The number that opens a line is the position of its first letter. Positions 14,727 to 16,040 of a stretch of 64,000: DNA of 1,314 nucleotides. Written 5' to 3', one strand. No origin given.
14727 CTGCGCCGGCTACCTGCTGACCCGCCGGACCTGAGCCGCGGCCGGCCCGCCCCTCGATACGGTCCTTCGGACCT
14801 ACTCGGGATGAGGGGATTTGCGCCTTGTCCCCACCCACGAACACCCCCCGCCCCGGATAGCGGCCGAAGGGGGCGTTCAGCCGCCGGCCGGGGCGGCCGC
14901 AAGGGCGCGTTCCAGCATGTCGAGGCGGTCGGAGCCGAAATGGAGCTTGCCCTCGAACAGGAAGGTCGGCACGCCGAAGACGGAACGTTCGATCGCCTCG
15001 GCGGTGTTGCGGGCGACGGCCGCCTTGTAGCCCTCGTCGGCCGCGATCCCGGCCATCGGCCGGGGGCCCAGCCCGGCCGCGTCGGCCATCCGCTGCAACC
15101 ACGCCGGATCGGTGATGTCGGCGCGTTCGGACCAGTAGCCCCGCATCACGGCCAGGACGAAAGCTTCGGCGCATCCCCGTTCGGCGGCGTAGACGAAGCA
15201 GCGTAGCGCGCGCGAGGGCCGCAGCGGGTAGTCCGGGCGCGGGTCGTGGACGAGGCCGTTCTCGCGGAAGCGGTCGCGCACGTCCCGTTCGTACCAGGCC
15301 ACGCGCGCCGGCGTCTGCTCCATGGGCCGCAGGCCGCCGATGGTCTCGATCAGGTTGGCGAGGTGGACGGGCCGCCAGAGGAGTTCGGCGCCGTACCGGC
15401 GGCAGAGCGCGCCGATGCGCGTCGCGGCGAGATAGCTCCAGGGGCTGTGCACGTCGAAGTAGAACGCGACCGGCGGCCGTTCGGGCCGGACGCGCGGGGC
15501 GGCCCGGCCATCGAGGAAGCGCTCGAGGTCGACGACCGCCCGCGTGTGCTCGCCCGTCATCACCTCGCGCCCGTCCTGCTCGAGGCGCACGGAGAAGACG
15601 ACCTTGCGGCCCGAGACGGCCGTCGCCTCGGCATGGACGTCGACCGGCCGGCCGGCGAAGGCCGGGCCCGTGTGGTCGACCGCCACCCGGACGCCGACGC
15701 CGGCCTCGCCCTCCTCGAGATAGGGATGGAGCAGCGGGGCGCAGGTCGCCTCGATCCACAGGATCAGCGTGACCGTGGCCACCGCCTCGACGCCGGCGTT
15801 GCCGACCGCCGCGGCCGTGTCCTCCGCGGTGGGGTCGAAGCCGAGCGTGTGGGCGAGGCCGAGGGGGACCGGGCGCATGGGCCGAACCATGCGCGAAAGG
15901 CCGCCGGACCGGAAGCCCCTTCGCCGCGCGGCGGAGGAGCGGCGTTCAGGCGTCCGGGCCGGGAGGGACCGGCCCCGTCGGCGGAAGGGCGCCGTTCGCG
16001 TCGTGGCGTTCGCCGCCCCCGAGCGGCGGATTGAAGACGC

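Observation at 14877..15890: Thioesterase (hotdog) - HCCA isomerase/DsbA-like fusion gene downstream of EctC-EctC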

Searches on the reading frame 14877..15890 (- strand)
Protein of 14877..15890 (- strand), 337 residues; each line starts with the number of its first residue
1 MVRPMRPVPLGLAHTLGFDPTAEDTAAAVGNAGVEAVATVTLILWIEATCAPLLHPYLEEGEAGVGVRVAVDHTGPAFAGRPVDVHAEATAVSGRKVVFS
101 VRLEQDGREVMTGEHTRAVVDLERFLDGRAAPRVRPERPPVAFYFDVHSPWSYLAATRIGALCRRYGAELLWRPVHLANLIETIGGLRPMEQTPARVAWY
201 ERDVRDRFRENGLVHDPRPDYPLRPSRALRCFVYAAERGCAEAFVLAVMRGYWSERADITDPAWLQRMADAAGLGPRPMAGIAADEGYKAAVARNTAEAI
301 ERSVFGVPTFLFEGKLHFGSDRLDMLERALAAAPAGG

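Call 3: search_protein_families(library=pfam, proteins=[window:14877-15890:-], max_evalue=0.01)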
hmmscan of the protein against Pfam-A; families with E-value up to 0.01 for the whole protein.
window:14877-15890:- (337 aa): 3 families
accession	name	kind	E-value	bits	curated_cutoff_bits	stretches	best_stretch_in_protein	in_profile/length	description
PF01323.26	DSBA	-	2e-33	116.2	25.6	1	141-331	2-191/191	DSBA-like thioredoxin domain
PF22636.2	FlK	-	2e-25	89.3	27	1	21-121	2-101/103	Fluoroacetyl-CoA-specific thioesterase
PF03061.28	4HBT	-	6.6e-05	23.6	20.6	1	45-110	12-77/79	Thioesterase superfamily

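Call 4: search_protein_families(library=ncbifam, proteins=[window:14877-15890:-], max_evalue=0.01)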
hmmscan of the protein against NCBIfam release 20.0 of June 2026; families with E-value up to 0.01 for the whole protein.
window:14877-15890:- (337 aa): 0 families

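Call 5: find_homologous_proteins(query=window:14877-15890:-, max_evalue=0.00001)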
Query window:14877-15890:- (337 aa): 265 proteins with E <= 0.00001 among 8000 candidates; the best 120 are listed.
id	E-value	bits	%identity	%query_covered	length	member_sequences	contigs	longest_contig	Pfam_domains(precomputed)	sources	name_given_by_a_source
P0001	1.6e-223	759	100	100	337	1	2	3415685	PF01323.27,PF22636.3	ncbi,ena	-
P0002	5.0e-145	501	70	97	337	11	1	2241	PF01323.27,PF22636.3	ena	-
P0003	1.5e-144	500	67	97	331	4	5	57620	PF01323.27,PF22636.3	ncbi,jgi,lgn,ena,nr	ncbi:MAG: DsbA family protein [Alphaproteobacteria bacterium]|jgi:2-hydroxychromene-2-carboxylate is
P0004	2.0e-144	499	68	97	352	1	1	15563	PF01323.27,PF03061.29,PF22636.3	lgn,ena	-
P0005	3.6e-144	498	63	97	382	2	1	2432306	PF01323.27,PF22636.3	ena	-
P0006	1.6e-143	496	68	97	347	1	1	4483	PF01323.27,PF22636.3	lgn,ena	-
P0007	2.4e-143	496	61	97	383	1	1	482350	PF01323.27,PF03061.29,PF22636.3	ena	-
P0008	3.6e-143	495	67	97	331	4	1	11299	PF01323.27,PF22636.3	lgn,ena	-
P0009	6.2e-143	494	67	97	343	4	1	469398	PF01323.27,PF22636.3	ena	-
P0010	9.1e-143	494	68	97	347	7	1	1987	PF01323.27,PF22636.3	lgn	-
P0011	1.1e-142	493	67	99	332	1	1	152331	PF01323.27,PF03061.29,PF22636.3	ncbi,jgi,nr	ncbi:MAG: DsbA family protein [Rhodospirillales bacterium]|nr:DsbA family protein [Rhodospirillales 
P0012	6.5e-142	491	71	94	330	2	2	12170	PF01323.27,PF22636.3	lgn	-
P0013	8.3e-142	491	61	97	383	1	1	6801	PF01323.27,PF03061.29,PF22636.3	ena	-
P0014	2.6e-141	489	67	97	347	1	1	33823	PF01323.27,PF03061.29,PF22636.3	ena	-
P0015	2.8e-141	489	62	97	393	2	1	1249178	PF01323.27,PF03061.29,PF22636.3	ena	-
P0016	5.9e-141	488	67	97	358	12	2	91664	PF01323.27,PF22636.3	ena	-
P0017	7.3e-141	487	67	97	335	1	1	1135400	PF01323.27,PF22636.3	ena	-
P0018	1.3e-140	487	61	97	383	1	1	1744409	PF01323.27,PF22636.3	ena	-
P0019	1.9e-140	486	67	97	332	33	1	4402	PF01323.27,PF03061.29,PF22636.3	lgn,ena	-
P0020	2.0e-140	486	61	97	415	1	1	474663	PF01323.27,PF03061.29,PF22636.3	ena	-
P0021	2.9e-140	485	61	97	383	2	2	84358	PF01323.27,PF22636.3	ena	-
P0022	5.3e-140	485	67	97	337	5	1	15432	PF01323.27,PF22636.3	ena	-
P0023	5.5e-140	485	67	97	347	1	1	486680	PF01323.27,PF22636.3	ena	-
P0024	8.1e-140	484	70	58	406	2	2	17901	PF01323.27,PF22636.3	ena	-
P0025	8.8e-140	484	67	97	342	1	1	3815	PF01323.27,PF03061.29,PF22636.3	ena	-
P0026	1.0e-139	484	66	97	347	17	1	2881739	PF01323.27,PF22636.3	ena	-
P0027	1.0e-139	484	66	97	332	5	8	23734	PF01323.27,PF22636.3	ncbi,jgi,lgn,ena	jgi:2-hydroxychromene-2-carboxylate isomerase/predicted thioesterase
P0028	1.5e-139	483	69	57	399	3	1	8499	PF01323.27,PF03061.29,PF22636.3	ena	-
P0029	2.3e-139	482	65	94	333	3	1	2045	PF01323.27,PF22636.3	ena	-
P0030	4.8e-139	481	70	57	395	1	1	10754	PF01323.27,PF03061.29,PF22636.3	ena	-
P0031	1.1e-138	480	66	97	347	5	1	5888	PF01323.27,PF22636.3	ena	-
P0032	1.4e-138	480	66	97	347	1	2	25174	PF01323.27,PF22636.3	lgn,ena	-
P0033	3.2e-138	479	65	97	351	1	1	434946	PF01323.27,PF22636.3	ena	-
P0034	3.7e-138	479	65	97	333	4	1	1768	PF01323.27,PF22636.3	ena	-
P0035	4.0e-138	478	69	57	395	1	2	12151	PF01323.27,PF03061.29,PF22636.3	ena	-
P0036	4.4e-138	478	67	60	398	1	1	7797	PF01323.27,PF03061.29,PF22636.3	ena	-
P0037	4.9e-138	478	68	57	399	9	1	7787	PF01323.27,PF03061.29,PF22636.3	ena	-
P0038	6.2e-138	478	65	97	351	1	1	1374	PF01323.27,PF22636.3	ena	-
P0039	6.9e-138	478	66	97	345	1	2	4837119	PF01323.27,PF22636.3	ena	-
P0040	9.1e-138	477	58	97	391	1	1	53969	PF01323.27,PF03061.29,PF22636.3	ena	-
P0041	9.9e-138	477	67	97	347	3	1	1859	PF01323.27,PF22636.3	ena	-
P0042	1.0e-137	477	68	57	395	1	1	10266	PF01323.27,PF03061.29,PF22636.3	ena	-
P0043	1.0e-137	477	69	57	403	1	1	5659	PF01323.27,PF03061.29,PF22636.3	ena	-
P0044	1.2e-137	477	64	97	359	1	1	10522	PF01323.27,PF03061.29,PF22636.3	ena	-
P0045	1.5e-137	477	59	97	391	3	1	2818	PF01323.27,PF03061.29,PF22636.3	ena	-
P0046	1.7e-137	476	67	60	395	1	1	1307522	PF01323.27,PF22636.3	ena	-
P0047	1.7e-137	476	65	97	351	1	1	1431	PF01323.27,PF22636.3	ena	-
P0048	2.0e-137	476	65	58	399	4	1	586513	PF01323.27,PF03061.29,PF22636.3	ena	-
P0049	3.2e-137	475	65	97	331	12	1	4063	PF01323.27,PF22636.3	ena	-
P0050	3.4e-137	475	67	59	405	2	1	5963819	PF01323.27,PF03061.29,PF22636.3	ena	-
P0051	3.6e-137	475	68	57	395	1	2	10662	PF01323.27,PF03061.29,PF22636.3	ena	-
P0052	4.2e-137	475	66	57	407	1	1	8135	PF01323.27,PF22636.3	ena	-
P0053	4.4e-137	475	60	97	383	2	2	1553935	PF01323.27,PF22636.3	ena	-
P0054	8.3e-137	474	66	97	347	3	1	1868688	PF01323.27,PF22636.3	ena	-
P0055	8.7e-137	474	64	97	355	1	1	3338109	PF01323.27,PF22636.3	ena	-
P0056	8.8e-137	474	61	97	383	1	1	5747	PF01323.27,PF03061.29,PF22636.3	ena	-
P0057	8.9e-137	474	60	97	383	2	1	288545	PF01323.27,PF22636.3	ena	-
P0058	1.1e-136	474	64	60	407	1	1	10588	PF01323.27,PF22636.3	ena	-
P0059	1.2e-136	474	65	97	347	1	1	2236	PF01323.27,PF22636.3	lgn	-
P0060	1.3e-136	473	63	97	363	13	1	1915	PF01323.27,PF03061.29,PF22636.3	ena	-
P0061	1.4e-136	473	68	57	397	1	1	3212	PF01323.27,PF03061.29,PF22636.3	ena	-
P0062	2.3e-136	473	64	97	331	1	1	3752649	PF01323.27,PF22636.3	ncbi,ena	-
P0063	3.5e-136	472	58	97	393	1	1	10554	PF01323.27,PF22636.3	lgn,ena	-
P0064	3.7e-136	472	59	97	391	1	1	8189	PF01323.27,PF22636.3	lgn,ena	-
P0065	3.8e-136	472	65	98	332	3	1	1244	PF01323.27,PF22636.3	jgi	-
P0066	3.9e-136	472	67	60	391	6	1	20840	PF01323.27,PF22636.3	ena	-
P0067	5.4e-136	471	65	97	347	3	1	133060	PF01323.27,PF03061.29,PF22636.3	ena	-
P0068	6.1e-136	471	65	97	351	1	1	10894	PF01323.27,PF03061.29,PF22636.3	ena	-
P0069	6.5e-136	471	66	56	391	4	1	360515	PF01323.27,PF03061.29,PF22636.3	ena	-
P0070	8.0e-136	471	67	60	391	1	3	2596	PF01323.27,PF22636.3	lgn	-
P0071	8.2e-136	471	58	97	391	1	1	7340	PF01323.27,PF03061.29,PF22636.3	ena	-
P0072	1.1e-135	470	63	97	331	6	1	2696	PF01323.27,PF22636.3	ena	-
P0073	1.1e-135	470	66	97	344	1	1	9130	PF01323.27,PF03061.29,PF22636.3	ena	-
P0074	1.4e-135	470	65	97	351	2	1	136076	PF01323.27,PF03061.29,PF22636.3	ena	-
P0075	1.5e-135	470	64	99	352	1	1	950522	PF01323.27,PF22636.3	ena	-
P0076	1.8e-135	470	55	97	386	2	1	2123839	PF01323.27,PF03061.29,PF22636.3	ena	-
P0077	2.3e-135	469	58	97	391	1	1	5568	PF01323.27,PF22636.3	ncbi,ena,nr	ncbi:MAG: DsbA family protein [Chromatiales bacterium]|nr:DsbA family protein [Chromatiales bacteriu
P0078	2.6e-135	469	61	97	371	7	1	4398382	PF01323.27,PF03061.29,PF22636.3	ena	-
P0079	2.8e-135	469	57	97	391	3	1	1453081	PF01323.27,PF03061.29,PF22636.3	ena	-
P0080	4.6e-135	468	68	57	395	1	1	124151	PF01323.27,PF03061.29,PF22636.3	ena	-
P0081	5.0e-135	468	66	62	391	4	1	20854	PF01323.27,PF03061.29,PF22636.3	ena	-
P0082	6.8e-135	468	67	57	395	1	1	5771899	PF01323.27,PF03061.29,PF22636.3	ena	-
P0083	1.1e-134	467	60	97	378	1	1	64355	PF01323.27,PF03061.29,PF22636.3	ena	-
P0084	1.2e-134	467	60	97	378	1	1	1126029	PF01323.27,PF03061.29,PF22636.3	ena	-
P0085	1.2e-134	467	54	97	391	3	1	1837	PF01323.27,PF03061.29,PF22636.3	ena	-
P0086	2.5e-134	466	64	97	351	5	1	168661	PF01323.27,PF03061.29,PF22636.3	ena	-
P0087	3.1e-134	466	62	97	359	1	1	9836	PF01323.27,PF03061.29,PF22636.3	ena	-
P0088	3.4e-134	466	67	57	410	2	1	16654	PF01323.27,PF03061.29,PF22636.3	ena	-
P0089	3.8e-134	465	66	61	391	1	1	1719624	PF01323.27,PF22636.3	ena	-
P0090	4.0e-134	465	68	93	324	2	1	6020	PF01323.27,PF03061.29,PF22636.3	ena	-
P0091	6.1e-134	465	67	57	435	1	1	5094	PF01323.27,PF03061.29,PF22636.3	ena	-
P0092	7.0e-134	464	53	97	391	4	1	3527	PF01323.27,PF22636.3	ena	-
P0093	7.6e-134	464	65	98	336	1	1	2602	PF01323.27,PF22636.3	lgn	-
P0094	7.7e-134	464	65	97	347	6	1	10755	PF01323.27,PF22636.3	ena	-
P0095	7.9e-134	464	58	97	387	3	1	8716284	PF01323.27,PF03061.29,PF22636.3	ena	-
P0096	1.0e-133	464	64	58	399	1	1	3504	PF01323.27,PF22636.3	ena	-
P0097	1.0e-133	464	65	58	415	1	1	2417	PF01323.27,PF22636.3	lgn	-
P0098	1.3e-133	464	67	57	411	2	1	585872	PF01323.27,PF03061.29,PF22636.3,PF13279.13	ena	-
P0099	1.3e-133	464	64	95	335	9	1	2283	PF01323.27,PF22636.3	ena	-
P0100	1.5e-133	463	58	97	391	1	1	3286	PF01323.27,PF22636.3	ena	-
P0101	2.3e-133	463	66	60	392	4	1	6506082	PF01323.27,PF22636.3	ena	-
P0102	3.8e-133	462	64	97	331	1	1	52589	PF01323.27,PF22636.3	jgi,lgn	jgi:2-hydroxychromene-2-carboxylate isomerase/predicted thioesterase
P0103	7.7e-133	461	62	97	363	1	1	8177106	PF01323.27,PF03061.29,PF22636.3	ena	-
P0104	1.2e-132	460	58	97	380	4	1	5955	PF01323.27,PF22636.3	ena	-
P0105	2.1e-132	460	54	97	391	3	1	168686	PF01323.27,PF22636.3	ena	-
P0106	2.4e-132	459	61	97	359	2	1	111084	PF01323.27,PF03061.29,PF22636.3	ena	-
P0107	2.8e-132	459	57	97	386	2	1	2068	PF01323.27,PF22636.3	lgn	-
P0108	3.5e-132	459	65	58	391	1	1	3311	PF01323.27,PF22636.3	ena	-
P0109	9.0e-132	458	65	58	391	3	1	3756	PF01323.27,PF22636.3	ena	-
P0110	4.4e-131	455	68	86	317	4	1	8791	PF01323.27,PF03061.29,PF22636.3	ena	-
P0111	1.0e-129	451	57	97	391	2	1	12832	PF01323.27,PF22636.3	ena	-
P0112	2.6e-128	446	61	98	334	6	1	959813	PF01323.27,PF03061.29,PF22636.3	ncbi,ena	-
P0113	1.1e-127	444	61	98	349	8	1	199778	PF01323.27,PF03061.29,PF22636.3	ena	-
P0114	7.3e-127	441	61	90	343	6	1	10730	PF01323.27,PF13462.13,PF22636.3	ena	-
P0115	2.1e-124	433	63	97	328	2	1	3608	PF01323.27,PF03061.29,PF22636.3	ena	-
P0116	8.6e-119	415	60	97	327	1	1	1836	PF01323.27,PF03061.29,PF22636.3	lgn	-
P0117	2.4e-117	410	59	97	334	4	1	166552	PF01323.27,PF22636.3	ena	-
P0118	4.7e-117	409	60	96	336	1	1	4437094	PF01323.27,PF22636.3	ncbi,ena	-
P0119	3.8e-116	406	59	97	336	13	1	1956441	PF01323.27,PF22636.3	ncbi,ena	-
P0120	1.1e-114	401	59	97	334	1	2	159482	PF01323.27,PF03061.29,PF22636.3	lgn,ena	-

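Call 6: search_solved_structures(query=window:14877-15890:-, max_evalue=0.01, show_alignments=3)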
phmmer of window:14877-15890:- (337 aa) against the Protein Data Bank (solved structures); distinct sequences matched with E-value up to 0.01: 15.
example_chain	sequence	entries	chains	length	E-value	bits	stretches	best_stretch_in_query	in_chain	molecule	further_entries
3fz5_A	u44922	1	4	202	5.3e-24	88.3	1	139-327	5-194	Possible 2-hydroxychromene-2-carboxylate isomerase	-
2imd_A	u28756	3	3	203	5.8e-14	55.3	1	141-331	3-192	2-hydroxychromene-2-carboxylate isomerase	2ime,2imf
3p3f_A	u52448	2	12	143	6e-11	45.4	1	35-125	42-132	Fluoroacetyl coenzyme A thioesterase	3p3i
3kv7_A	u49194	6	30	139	7.2e-11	45.2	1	35-125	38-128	fluoroacetyl-CoA thioesterase FlK | Fluoroacetyl-CoA thioesterase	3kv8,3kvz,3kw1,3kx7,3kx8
3p2q_A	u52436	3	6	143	7.8e-11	45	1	35-125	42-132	Fluoroacetyl coenzyme A thioesterase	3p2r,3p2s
3kuv_A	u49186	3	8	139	1.6e-10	44.1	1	41-125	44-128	Fluoroacetyl coenzyme A thioesterase | Fluoroacetyl-CoA thioesterase FlK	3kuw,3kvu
3kvi_A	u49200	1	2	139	1.7e-10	43.9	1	42-125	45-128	Fluoroacetyl-CoA thioesterase FlK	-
5cnw_A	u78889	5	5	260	2.6e-07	33.4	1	137-318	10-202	FrnE protein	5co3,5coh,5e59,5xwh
5cp1_A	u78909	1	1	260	2.7e-07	33.4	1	137-318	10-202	FrnE protein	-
1yzx_A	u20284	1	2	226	4.3e-05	26.2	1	140-330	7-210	Glutathione S-transferase kappa 1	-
3rpn_A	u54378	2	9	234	4.9e-05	26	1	140-330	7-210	Glutathione S-transferase kappa 1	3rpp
3qoo_A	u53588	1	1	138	0.00012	24.7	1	21-123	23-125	Uncharacterized protein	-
1r4w_A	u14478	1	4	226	0.00031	23.4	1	141-330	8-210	Glutathione S-transferase, mitochondrial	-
2cwz_A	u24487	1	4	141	0.00055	22.5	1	5-105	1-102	thioesterase family protein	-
8v2d_J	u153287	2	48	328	0.00076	22.1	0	10-44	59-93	O43_129 component A | O43_129_+4 component A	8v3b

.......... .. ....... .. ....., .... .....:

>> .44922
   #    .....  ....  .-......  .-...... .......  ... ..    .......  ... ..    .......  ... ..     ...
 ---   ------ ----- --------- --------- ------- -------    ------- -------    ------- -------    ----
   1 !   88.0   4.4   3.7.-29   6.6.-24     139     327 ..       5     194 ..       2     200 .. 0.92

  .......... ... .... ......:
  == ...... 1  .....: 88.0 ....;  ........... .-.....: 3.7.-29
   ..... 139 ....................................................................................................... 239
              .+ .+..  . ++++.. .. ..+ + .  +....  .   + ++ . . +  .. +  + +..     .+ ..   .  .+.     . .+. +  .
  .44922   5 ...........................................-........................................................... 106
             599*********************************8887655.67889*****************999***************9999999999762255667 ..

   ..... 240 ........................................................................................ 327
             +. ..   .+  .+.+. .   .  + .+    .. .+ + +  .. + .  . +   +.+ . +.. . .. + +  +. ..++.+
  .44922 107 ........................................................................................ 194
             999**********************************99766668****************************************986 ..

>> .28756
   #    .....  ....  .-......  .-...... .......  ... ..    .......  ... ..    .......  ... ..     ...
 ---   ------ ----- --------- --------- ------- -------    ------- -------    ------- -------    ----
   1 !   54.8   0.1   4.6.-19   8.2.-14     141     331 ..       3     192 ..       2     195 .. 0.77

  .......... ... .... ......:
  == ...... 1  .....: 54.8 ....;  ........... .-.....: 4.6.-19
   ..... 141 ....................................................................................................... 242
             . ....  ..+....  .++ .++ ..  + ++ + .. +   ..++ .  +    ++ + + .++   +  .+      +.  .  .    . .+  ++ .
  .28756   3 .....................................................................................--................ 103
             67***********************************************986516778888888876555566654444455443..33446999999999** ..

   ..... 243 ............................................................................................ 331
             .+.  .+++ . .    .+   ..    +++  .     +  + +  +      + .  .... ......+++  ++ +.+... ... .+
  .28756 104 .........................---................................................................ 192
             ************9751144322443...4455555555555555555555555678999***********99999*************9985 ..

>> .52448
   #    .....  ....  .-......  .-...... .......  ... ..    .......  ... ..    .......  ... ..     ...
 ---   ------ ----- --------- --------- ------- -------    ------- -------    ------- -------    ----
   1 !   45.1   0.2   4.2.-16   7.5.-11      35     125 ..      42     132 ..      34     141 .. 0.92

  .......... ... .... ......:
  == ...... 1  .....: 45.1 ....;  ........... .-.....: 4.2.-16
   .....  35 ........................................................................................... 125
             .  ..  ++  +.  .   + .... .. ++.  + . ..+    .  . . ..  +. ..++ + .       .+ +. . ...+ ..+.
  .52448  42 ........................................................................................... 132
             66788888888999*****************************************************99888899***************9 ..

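Call 11: find_encoding_contigs(protein=P0001, flank=10000, max_places=3)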
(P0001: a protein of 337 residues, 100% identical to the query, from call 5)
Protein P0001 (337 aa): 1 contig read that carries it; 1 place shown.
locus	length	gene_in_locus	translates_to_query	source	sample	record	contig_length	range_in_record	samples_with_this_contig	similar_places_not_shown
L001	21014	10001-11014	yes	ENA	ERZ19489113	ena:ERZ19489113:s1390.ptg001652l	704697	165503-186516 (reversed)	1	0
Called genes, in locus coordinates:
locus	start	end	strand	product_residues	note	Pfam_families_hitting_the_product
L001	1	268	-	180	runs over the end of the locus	PF02627:CMD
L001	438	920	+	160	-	PF05014:Nuc_deoxyrib_tr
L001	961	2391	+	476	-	PF00282:Pyridoxal_deC, PF00155:Aminotran_1_2 (weak), PF01212:Beta_elim_lyase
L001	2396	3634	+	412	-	PF00266:Aminotran_5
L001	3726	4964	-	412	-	PF13173:AAA_14, PF13635:DUF4143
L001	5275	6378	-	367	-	PF24827:AstE_AspA_cat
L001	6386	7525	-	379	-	PF24827:AstE_AspA_cat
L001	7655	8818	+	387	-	PF00355:Rieske, PF00848:Ring_hydroxyl_A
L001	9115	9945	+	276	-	PF06339:Ectoine_synth, PF07883:Cupin_2 (weak), PF02311:AraC_binding (faint), PF06339:Ectoine_synth, PF07883:Cupin_2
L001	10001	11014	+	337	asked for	PF22636:FlK, PF01323:DSBA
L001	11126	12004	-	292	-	PF00892:EamA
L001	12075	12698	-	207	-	-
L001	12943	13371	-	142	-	-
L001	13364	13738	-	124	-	PF06296:RelE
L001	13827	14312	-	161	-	-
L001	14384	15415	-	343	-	PF13191:AAA_16 (faint), PF00005:ABC_tran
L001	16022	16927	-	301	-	-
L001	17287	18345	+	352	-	PF14226:DIOX_N, PF03171:2OG-FeII_Oxy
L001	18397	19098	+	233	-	PF00547:Urease_gamma, PF00699:Urease_beta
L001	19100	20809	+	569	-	PF00449:Urease_alpha, PF07969:Amidohydro_3 (faint), PF01979:Amidohydro_1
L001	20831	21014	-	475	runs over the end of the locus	PF08448:PAS_4, PF00512:HisKA, PF02518:HATPase_c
